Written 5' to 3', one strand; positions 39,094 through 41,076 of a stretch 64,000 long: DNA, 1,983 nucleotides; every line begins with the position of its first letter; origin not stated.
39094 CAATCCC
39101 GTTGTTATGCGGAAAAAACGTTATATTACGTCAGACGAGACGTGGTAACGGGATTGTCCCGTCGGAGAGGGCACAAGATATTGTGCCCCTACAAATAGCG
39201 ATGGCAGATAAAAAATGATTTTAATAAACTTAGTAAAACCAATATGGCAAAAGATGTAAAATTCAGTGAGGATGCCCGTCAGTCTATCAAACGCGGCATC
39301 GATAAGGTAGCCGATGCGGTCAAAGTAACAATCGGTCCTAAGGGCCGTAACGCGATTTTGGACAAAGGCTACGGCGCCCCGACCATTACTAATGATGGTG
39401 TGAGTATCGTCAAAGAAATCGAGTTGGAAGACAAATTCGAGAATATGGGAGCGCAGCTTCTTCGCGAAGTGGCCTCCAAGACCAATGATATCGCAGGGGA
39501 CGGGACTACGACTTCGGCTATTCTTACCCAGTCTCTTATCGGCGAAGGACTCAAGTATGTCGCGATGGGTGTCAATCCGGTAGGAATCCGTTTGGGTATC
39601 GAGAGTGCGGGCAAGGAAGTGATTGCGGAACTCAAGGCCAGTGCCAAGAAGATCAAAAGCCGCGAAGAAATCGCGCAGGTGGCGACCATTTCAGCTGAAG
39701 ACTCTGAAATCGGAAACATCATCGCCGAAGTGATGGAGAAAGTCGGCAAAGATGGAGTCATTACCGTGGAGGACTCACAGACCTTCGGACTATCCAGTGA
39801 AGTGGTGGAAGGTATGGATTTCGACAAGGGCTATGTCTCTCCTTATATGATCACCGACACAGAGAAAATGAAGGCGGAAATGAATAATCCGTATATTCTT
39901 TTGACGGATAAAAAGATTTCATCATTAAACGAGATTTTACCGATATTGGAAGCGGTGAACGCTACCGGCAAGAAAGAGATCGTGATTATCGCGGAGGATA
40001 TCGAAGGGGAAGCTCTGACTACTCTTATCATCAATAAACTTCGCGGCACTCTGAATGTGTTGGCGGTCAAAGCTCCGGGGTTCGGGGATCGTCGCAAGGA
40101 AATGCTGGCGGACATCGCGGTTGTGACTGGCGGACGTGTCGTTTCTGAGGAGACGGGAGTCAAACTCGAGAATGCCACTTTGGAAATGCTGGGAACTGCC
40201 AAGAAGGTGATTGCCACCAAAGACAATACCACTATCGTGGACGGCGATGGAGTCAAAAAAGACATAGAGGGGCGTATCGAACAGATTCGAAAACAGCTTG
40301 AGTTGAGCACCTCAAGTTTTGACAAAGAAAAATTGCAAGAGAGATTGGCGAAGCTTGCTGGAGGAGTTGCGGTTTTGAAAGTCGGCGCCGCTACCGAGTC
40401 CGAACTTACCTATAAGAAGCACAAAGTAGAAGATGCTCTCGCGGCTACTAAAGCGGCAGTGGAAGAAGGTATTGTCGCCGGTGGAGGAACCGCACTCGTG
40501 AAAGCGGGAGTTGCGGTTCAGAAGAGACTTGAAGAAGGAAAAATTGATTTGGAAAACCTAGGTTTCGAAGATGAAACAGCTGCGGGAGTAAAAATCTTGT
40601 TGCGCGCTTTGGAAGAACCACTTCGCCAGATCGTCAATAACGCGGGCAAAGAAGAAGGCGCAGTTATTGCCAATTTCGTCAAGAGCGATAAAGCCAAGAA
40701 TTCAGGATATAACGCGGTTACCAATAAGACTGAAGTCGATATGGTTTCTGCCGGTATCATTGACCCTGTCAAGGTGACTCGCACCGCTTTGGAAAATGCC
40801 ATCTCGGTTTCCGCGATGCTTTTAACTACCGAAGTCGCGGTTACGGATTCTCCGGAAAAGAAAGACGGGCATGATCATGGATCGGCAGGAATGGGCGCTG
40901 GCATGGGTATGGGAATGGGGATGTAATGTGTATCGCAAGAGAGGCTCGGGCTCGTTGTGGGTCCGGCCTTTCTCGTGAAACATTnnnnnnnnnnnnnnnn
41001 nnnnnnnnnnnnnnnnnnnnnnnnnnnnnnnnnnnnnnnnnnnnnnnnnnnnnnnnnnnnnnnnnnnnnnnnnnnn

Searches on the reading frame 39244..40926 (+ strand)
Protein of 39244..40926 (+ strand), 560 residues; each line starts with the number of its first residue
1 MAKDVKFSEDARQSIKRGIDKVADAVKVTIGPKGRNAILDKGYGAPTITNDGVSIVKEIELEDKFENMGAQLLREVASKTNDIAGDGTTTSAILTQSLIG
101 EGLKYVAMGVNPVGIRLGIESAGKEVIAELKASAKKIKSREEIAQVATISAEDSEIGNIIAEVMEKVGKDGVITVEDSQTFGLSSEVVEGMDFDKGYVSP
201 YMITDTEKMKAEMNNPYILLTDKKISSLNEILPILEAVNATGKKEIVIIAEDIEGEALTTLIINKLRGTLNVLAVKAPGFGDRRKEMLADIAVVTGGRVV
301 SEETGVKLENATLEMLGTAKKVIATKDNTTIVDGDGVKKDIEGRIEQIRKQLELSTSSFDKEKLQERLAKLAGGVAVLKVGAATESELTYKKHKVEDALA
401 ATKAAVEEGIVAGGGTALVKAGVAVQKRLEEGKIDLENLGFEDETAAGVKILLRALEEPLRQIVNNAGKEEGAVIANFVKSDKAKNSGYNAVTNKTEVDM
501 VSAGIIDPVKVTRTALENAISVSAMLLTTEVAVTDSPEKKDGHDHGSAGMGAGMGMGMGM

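Call 73: search_protein_families(library=pfam, proteins=[window:39244-40926:+], max_evalue=0.00001)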
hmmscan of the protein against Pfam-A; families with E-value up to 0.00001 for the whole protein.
window:39244-40926:+ (560 aa): 1 family
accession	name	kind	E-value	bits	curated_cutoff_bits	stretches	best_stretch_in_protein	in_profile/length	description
PF00118.29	Cpn60_TCP1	-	4.2e-65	220.8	34.3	1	22-533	1-486/490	TCP-1/cpn60 chaperonin family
